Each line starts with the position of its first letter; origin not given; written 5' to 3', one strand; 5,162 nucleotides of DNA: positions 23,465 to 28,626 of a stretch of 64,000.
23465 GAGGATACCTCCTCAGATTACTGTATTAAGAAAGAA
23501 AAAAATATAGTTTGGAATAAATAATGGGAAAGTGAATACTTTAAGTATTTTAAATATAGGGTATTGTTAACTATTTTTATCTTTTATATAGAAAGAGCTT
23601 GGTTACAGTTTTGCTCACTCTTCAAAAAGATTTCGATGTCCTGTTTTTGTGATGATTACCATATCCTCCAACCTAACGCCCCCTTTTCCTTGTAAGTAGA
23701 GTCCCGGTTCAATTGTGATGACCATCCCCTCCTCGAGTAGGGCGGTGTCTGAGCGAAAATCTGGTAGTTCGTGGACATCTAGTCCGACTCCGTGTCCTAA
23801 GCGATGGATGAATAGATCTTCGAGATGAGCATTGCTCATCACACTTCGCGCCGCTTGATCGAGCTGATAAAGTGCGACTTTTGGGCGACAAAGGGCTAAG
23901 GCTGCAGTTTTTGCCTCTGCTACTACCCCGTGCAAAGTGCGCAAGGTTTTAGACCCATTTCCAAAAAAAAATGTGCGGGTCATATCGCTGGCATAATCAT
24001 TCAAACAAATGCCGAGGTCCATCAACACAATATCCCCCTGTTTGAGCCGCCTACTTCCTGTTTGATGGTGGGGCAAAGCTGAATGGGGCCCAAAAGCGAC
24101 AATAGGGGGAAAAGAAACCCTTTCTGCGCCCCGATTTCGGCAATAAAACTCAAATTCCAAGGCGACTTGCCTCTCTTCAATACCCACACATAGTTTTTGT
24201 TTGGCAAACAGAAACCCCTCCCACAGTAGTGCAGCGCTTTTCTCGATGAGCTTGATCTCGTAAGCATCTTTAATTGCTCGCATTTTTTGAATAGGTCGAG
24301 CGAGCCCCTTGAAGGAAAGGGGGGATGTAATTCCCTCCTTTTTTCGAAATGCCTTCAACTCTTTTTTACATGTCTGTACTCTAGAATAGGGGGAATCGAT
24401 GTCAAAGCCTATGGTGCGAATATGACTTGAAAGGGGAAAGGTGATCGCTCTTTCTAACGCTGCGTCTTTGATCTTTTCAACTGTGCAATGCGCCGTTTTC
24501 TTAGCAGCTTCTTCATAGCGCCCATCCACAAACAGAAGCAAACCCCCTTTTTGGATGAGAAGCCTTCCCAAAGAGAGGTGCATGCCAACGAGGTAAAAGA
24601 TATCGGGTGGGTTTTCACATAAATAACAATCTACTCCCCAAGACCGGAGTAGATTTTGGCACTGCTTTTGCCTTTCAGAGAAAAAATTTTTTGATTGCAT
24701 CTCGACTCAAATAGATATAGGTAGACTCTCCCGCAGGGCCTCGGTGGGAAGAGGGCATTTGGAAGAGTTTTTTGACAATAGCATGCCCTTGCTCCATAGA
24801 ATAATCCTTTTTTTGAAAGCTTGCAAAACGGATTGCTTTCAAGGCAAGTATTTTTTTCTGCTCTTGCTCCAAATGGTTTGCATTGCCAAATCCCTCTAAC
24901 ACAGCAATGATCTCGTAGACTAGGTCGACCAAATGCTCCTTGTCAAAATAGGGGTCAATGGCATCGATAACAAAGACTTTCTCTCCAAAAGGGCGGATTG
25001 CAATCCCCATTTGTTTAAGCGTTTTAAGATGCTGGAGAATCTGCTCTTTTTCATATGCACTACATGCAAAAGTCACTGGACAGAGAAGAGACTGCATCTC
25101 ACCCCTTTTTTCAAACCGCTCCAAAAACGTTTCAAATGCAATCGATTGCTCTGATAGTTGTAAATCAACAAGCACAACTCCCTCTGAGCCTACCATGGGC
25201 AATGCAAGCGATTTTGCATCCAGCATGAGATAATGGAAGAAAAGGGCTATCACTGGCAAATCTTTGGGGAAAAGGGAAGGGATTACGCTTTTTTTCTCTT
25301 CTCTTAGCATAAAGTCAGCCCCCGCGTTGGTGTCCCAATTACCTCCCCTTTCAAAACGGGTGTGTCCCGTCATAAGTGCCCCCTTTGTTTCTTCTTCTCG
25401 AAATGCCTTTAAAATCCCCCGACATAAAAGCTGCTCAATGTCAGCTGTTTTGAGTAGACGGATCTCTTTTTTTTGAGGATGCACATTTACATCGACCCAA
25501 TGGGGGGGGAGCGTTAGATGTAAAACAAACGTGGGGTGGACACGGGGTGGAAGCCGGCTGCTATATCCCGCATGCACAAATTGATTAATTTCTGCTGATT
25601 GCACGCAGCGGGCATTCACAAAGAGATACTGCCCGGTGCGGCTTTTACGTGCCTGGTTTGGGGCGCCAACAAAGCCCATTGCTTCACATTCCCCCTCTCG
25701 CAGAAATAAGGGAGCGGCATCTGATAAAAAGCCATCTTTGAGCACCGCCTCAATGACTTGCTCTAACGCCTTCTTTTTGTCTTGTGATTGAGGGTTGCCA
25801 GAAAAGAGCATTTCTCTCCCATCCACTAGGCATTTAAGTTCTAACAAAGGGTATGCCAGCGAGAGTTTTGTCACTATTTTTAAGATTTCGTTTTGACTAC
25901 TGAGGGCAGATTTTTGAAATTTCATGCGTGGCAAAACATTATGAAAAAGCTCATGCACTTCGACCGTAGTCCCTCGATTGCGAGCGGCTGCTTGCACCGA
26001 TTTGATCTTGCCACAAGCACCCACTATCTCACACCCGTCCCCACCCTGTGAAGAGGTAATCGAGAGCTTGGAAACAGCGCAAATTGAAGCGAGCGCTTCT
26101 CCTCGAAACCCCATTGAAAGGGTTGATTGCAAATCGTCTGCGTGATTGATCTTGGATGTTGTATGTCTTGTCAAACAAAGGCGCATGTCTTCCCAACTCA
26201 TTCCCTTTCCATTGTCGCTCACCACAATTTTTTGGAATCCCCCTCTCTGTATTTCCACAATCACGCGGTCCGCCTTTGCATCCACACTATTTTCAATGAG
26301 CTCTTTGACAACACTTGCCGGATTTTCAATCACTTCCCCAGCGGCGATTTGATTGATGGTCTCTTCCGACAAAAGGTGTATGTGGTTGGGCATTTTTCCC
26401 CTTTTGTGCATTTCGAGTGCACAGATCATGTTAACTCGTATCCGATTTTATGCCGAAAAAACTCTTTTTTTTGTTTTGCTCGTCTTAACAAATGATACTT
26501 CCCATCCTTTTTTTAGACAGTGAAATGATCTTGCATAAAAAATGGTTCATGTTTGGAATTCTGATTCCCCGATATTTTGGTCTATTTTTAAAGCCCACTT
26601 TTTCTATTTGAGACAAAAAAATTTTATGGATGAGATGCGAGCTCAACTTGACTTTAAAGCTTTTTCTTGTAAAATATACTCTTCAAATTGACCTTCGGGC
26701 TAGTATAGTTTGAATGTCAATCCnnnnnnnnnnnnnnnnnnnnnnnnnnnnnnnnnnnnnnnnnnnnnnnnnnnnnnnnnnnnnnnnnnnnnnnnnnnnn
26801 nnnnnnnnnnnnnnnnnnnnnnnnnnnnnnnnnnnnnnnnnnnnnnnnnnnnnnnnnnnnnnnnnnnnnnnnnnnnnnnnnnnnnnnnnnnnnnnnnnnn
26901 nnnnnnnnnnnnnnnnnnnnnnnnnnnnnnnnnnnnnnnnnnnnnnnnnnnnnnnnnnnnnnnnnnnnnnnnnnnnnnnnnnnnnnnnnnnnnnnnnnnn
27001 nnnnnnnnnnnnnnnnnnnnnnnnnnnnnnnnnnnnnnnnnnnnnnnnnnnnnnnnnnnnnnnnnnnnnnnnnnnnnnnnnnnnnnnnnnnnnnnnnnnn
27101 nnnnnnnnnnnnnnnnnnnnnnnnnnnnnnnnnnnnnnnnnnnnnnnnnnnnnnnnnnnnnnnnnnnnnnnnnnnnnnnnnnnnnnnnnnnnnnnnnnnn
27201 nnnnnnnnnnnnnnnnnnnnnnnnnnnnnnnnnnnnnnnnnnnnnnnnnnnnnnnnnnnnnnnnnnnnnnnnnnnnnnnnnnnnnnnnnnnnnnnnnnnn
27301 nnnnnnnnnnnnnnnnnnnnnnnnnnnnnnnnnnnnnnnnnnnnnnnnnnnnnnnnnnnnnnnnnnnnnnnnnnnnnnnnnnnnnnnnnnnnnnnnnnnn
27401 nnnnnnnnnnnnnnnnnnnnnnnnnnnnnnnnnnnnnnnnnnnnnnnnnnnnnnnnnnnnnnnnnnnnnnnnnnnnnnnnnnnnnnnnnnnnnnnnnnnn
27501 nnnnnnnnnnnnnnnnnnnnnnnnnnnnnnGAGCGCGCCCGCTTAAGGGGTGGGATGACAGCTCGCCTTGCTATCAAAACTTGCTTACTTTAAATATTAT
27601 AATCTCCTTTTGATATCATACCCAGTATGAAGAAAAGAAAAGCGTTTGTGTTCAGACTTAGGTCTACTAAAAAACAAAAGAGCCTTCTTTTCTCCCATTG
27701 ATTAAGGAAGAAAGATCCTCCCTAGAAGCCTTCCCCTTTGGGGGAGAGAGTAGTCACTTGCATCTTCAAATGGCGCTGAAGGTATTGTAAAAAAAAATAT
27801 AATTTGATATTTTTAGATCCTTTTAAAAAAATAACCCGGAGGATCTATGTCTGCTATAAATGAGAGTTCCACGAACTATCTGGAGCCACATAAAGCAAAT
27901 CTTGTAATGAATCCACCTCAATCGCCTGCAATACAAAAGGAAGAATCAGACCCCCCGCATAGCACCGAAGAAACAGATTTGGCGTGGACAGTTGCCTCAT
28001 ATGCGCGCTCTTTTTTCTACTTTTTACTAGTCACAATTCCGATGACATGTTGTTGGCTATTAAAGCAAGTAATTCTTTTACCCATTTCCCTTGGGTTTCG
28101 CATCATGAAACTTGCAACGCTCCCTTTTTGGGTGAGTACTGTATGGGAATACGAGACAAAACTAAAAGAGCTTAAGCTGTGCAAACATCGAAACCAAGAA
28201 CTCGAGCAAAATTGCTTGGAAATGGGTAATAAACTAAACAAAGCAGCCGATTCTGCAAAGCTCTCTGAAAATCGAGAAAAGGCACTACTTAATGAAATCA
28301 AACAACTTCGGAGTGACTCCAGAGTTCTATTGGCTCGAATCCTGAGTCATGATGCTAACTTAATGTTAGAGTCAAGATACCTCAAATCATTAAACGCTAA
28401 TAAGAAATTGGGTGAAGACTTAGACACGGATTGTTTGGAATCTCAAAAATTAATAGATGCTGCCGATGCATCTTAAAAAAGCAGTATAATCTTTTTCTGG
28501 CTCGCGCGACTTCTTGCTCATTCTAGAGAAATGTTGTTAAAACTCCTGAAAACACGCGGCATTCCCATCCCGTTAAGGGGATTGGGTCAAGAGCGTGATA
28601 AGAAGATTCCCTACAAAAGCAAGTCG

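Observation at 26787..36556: Repeat-partitioned accessory mosaic next to tRNA-Lys/tRNA-Glu separates a response regulator from its likely sensor kinase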

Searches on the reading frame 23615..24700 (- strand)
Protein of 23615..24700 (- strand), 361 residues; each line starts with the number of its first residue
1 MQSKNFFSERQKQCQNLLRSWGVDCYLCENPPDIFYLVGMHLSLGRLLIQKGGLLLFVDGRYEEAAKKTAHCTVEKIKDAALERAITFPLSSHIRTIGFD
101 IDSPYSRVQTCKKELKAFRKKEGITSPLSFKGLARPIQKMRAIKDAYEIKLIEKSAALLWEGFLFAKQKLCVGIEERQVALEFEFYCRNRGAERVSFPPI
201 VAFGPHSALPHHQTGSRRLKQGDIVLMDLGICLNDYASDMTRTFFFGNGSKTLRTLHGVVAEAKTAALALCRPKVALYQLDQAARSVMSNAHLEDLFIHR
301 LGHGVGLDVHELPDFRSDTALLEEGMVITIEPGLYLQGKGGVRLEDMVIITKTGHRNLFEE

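Call 13: search_protein_families(library=pfam, proteins=[window:23615-24700:-], max_evalue=0.001)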
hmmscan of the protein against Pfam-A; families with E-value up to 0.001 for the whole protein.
window:23615-24700:- (361 aa): 2 families
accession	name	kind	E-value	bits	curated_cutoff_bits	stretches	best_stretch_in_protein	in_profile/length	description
PF00557.29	Peptidase_M24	-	2.4e-61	207.6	23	1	151-352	2-208/208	Metallopeptidase family M24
PF01321.24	Creatinase_N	-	7.3e-11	43.1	22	1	10-116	1-111/128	Creatinase/Prolidase N-terminal domain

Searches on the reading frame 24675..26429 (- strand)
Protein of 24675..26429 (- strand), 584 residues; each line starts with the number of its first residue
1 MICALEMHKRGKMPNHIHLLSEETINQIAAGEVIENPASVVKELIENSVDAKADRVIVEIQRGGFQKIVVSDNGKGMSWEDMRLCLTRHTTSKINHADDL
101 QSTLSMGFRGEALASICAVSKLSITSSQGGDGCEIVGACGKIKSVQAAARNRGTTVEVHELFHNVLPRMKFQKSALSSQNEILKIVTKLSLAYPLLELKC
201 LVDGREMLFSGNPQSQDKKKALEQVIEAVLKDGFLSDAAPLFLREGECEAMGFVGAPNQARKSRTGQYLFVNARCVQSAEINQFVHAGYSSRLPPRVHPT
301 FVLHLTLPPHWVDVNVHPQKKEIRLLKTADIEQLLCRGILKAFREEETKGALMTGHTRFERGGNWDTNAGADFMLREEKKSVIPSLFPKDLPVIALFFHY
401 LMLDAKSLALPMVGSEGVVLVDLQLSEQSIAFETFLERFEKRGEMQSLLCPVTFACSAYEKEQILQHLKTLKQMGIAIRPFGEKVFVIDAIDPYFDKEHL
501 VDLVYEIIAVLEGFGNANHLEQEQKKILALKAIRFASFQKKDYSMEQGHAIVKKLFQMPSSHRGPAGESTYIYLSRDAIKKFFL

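Call 4: search_protein_families(library=pfam, proteins=[window:24675-26429:-], max_evalue=0.01)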
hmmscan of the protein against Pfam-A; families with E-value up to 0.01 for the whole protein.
window:24675-26429:- (584 aa): 4 families
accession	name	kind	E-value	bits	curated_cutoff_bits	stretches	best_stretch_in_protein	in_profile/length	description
PF01119.25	DNA_mis_repair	-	5.4e-28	97.4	26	1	227-342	2-117/119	DNA mismatch repair protein, C-terminal domain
PF08676.16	MutL_C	-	1.4e-17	64.2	25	1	415-536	14-135/142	MutL C terminal dimerisation domain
PF13589.12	HATPase_c_3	-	1.1e-14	55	25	1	38-164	4-129/137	Histidine kinase-, DNA gyrase B-, and HSP90-like ATPase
PF02518.31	HATPase_c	-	8e-07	29.9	26.4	1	39-101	8-64/111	Histidine kinase-, DNA gyrase B-, and HSP90-like ATPase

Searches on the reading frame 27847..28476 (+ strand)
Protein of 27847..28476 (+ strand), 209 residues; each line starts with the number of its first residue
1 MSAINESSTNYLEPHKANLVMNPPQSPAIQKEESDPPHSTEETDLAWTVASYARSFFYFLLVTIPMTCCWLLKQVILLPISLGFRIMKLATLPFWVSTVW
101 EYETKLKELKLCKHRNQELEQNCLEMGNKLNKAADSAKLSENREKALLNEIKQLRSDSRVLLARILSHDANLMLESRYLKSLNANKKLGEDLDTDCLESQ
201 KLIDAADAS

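Call 4: search_protein_families(library=pfam, proteins=[window:27847-28476:+], max_evalue=0.01)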
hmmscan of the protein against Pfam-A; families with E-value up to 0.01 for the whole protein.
window:27847-28476:+ (209 aa): 0 families
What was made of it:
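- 27847..28476 (+): orf209, an orphan ORF with a two-lobed hydrophobic segment followed by a coiled-coil-like tail. This is Inc-like in topology only. It has no Pfam hit (call 4).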

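Call 67: find_homologous_proteins(query=window:27847-28476:+, max_evalue=0.001)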
Query window:27847-28476:+ (209 aa): 1 proteins with E <= 0.001 among 187 candidates.
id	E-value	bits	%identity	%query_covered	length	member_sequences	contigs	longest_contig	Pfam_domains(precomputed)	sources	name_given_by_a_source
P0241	1.1e-132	458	100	100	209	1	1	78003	-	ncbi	-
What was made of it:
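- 27847..28476 (+): The only hit among 5.8 billion proteins is itself (call 67).
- Tried and rejected: 'IncA-like' for orf209 has no Pfam hit and no homologue at all (calls 4, 67).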
